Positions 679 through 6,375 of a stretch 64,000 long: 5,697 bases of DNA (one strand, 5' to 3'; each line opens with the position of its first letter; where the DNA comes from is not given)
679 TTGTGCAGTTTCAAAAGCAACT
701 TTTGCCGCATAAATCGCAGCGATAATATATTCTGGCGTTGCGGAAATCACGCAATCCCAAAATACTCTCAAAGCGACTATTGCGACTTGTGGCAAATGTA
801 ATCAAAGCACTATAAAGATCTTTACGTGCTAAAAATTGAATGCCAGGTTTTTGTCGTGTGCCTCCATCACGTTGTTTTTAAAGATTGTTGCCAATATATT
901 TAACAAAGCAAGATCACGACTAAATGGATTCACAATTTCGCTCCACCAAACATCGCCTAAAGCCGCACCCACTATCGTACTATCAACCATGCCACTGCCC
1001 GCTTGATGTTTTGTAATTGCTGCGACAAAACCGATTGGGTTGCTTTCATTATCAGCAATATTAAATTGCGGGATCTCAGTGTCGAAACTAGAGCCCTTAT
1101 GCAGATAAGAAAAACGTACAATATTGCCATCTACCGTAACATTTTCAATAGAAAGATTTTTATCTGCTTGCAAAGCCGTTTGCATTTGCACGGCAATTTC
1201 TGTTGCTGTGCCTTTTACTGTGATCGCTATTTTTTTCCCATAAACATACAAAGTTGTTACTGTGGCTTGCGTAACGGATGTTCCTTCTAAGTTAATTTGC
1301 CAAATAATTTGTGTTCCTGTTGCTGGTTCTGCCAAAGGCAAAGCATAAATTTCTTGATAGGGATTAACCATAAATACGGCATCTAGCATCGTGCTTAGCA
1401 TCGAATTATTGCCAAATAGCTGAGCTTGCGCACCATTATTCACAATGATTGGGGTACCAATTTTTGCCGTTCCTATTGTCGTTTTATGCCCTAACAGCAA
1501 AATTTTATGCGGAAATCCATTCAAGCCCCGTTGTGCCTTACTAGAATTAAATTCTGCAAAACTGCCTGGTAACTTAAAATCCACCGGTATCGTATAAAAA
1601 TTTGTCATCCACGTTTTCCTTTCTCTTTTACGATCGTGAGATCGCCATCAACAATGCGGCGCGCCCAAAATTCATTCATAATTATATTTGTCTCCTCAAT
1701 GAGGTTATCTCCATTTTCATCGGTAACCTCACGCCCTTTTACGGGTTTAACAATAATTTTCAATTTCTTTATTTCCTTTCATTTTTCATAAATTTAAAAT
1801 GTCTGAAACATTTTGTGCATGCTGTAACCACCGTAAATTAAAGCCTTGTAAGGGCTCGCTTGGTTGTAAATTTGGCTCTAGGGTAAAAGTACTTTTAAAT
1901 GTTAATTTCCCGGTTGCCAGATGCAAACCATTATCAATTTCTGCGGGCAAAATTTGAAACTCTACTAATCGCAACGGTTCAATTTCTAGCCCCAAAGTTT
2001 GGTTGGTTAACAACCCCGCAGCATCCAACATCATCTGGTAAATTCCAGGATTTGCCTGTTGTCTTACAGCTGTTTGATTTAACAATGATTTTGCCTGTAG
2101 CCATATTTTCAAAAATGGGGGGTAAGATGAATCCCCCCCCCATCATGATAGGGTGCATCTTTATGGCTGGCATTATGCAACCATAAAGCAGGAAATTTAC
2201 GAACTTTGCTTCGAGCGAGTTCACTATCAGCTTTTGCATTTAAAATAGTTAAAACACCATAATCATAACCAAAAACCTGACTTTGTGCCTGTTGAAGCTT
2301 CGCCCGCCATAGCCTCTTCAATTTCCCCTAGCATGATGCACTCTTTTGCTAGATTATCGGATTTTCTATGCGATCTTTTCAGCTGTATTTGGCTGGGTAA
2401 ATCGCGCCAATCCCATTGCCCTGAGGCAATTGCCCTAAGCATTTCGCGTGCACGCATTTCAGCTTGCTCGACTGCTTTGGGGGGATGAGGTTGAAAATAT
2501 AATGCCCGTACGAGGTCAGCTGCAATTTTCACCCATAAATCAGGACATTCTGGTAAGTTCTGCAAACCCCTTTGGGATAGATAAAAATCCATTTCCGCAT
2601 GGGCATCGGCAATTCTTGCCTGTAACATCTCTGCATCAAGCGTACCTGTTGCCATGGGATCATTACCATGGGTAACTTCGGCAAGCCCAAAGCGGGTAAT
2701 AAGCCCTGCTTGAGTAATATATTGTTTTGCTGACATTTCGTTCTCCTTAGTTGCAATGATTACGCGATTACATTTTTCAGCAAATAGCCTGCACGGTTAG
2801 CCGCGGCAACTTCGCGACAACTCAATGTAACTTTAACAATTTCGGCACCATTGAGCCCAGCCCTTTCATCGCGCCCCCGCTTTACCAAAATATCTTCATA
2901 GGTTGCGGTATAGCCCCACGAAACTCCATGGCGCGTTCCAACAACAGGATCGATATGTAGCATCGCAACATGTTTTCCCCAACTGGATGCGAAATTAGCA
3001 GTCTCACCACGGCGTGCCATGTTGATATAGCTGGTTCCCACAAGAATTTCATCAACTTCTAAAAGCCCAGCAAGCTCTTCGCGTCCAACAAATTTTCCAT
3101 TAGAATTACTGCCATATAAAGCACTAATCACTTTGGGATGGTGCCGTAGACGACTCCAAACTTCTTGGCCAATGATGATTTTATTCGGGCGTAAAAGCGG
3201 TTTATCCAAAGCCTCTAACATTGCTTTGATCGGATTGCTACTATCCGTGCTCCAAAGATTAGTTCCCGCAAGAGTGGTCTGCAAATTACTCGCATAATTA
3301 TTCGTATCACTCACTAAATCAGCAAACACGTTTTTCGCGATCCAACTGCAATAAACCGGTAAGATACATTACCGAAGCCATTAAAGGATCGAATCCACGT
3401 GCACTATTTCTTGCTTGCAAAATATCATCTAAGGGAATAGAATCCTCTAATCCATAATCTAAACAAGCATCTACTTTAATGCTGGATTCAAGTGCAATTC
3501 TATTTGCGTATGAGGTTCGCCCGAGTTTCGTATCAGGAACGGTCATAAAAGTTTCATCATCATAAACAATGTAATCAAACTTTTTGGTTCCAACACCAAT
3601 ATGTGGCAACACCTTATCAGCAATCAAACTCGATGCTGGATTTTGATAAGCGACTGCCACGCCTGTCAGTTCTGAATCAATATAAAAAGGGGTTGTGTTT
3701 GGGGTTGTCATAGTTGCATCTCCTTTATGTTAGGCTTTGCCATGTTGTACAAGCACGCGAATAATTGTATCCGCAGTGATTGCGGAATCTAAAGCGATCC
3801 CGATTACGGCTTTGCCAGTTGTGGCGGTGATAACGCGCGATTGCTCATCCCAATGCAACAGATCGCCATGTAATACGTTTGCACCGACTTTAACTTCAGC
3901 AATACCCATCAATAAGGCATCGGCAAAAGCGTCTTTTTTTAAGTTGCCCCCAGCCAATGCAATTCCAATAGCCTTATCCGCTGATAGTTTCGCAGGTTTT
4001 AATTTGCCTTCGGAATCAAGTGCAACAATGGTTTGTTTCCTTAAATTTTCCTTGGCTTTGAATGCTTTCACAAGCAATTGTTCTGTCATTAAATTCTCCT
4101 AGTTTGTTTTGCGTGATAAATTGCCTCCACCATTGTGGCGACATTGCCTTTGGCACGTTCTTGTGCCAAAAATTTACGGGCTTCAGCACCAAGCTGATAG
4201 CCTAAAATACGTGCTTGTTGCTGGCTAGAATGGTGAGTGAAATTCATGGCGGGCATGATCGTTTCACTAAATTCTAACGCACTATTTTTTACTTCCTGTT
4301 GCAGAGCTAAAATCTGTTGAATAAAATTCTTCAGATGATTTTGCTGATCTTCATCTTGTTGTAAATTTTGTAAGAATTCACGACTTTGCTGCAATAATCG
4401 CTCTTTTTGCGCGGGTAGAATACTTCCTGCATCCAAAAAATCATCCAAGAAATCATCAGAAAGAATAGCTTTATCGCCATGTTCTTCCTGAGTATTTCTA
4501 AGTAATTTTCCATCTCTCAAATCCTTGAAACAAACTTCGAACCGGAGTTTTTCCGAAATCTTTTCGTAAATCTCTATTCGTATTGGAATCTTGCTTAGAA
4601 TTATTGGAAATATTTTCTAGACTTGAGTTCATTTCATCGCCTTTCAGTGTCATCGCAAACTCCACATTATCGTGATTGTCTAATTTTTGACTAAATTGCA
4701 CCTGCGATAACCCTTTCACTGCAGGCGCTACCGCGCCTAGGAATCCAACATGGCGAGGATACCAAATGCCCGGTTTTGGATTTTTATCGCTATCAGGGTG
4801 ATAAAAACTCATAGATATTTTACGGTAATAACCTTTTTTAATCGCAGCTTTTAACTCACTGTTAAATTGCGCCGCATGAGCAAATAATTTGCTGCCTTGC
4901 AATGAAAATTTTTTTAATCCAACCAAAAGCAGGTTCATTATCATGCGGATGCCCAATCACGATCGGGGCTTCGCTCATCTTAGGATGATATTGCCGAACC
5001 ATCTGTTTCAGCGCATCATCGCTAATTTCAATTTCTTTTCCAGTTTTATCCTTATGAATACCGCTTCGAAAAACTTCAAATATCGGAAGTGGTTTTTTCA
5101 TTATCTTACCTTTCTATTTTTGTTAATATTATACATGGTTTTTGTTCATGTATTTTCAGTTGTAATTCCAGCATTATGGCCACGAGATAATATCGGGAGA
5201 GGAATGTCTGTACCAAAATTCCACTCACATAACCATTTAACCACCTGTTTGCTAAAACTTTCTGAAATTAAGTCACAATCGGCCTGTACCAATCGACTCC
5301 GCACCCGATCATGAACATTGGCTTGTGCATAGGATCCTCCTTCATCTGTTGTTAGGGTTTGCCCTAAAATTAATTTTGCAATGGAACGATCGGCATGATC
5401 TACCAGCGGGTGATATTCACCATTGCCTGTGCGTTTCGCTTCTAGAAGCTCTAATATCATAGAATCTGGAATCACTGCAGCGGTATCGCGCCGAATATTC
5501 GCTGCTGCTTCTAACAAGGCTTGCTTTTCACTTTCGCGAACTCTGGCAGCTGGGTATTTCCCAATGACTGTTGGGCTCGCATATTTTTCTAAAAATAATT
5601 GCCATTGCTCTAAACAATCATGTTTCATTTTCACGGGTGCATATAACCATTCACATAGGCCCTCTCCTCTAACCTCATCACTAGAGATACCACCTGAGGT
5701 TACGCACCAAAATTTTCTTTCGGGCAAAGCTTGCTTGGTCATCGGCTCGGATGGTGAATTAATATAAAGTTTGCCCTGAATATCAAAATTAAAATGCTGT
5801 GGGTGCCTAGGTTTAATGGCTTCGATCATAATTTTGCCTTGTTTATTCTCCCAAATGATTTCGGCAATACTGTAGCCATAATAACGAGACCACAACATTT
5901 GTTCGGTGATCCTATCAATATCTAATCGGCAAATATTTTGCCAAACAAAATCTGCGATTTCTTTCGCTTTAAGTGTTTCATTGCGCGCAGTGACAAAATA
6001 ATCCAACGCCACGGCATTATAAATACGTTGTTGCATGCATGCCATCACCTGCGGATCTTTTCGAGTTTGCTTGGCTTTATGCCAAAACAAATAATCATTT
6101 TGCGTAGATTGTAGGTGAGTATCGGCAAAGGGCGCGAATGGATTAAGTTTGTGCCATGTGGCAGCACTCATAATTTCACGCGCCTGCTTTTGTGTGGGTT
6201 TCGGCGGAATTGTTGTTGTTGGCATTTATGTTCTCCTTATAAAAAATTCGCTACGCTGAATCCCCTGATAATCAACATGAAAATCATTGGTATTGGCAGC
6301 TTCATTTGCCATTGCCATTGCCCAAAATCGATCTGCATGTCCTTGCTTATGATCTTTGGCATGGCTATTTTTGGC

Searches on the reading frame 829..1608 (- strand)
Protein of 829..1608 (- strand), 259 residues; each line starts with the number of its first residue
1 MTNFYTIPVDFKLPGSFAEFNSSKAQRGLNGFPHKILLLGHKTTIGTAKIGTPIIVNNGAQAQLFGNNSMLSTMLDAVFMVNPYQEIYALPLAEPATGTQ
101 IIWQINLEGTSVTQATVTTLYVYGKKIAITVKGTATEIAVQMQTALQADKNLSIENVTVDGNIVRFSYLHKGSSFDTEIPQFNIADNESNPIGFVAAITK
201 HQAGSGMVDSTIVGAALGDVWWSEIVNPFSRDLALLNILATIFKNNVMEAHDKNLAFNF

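Call 40: search_protein_families(library=ncbifam, proteins=[window:829-1608:-], max_evalue=0.00001)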
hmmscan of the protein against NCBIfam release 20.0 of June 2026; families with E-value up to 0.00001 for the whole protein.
window:829-1608:- (259 aa): 0 families

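Call 67: search_protein_families(library=phrogs, proteins=[window:829-1608:-], max_evalue=0.001)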
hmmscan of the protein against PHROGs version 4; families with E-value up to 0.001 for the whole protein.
window:829-1608:- (259 aa): 3 families
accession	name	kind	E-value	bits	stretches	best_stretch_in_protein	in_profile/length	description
phrog_165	-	tail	1.8e-38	133.3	1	3-241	4-243/493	tail sheath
phrog_5292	-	tail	1.3e-18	68.4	1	3-122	3-121/129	tail sheath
phrog_963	-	tail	0.00017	22.1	1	97-170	81-162/219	baseplate wedge subunit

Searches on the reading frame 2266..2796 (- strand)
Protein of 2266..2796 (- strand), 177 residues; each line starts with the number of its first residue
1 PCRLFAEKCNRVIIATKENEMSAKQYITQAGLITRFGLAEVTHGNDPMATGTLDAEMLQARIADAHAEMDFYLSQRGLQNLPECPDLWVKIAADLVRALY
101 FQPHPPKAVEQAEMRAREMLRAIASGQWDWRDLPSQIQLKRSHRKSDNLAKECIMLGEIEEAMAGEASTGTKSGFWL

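Call 44: search_protein_families(library=pfam, proteins=[window:2266-2796:-], max_evalue=0.001)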
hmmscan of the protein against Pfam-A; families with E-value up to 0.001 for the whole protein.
window:2266-2796:- (177 aa): 1 family
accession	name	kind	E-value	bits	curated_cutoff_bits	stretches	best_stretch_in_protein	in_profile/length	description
PF07030.17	Phage_Mu_Gp36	-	3.3e-12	47.1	24.7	1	26-128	1-103/124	Bacteriophage Mu, Gp36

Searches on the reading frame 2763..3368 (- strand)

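Call 44: search_protein_families(library=pfam, proteins=[window:2763-3368:-], max_evalue=0.001)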
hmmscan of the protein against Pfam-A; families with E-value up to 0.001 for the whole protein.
window:2763-3368:- (202 aa): 1 family
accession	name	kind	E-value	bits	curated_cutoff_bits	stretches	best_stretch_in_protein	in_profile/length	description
PF03864.22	Phage_cap_E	-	3.8e-05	23.3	22.9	1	28-97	151-226/329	Phage major capsid protein E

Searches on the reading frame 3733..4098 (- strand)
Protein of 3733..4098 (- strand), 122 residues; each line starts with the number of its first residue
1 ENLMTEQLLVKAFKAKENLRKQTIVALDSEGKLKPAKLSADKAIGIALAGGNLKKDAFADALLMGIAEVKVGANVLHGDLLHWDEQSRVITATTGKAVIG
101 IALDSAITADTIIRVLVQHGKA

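Call 44: search_protein_families(library=pfam, proteins=[window:3733-4098:-], max_evalue=0.001)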
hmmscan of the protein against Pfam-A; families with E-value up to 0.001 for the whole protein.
window:3733-4098:- (122 aa): 1 family
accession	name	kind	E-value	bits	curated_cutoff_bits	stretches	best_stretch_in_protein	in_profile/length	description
PF09956.15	Phage_cement_2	-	7.5e-08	33.1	24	1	14-115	12-101/103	Phage cement protein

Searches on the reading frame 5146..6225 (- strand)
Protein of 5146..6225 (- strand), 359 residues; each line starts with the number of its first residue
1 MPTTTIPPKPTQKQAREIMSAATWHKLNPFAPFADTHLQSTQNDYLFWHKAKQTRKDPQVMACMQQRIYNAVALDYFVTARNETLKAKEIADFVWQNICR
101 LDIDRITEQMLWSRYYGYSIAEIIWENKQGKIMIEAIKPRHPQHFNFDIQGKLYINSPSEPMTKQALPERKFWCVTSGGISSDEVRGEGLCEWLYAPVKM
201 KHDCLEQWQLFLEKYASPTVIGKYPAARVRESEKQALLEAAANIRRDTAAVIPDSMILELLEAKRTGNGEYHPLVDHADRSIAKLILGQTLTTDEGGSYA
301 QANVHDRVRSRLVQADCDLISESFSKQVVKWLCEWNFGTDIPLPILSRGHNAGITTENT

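Call 40: search_protein_families(library=ncbifam, proteins=[window:5146-6225:-], max_evalue=0.00001)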
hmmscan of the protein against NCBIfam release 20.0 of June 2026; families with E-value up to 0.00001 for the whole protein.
window:5146-6225:- (359 aa): 0 families

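Call 44: search_protein_families(library=pfam, proteins=[window:5146-6225:-], max_evalue=0.001)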
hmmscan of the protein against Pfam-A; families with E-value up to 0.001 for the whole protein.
window:5146-6225:- (359 aa): 1 family
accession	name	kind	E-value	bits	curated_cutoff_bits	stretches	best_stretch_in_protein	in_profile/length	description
PF06074.18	Portal_Mu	-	2.2e-81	274.2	23.9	1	53-346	6-298/336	Portal protein of Mu bacteriophage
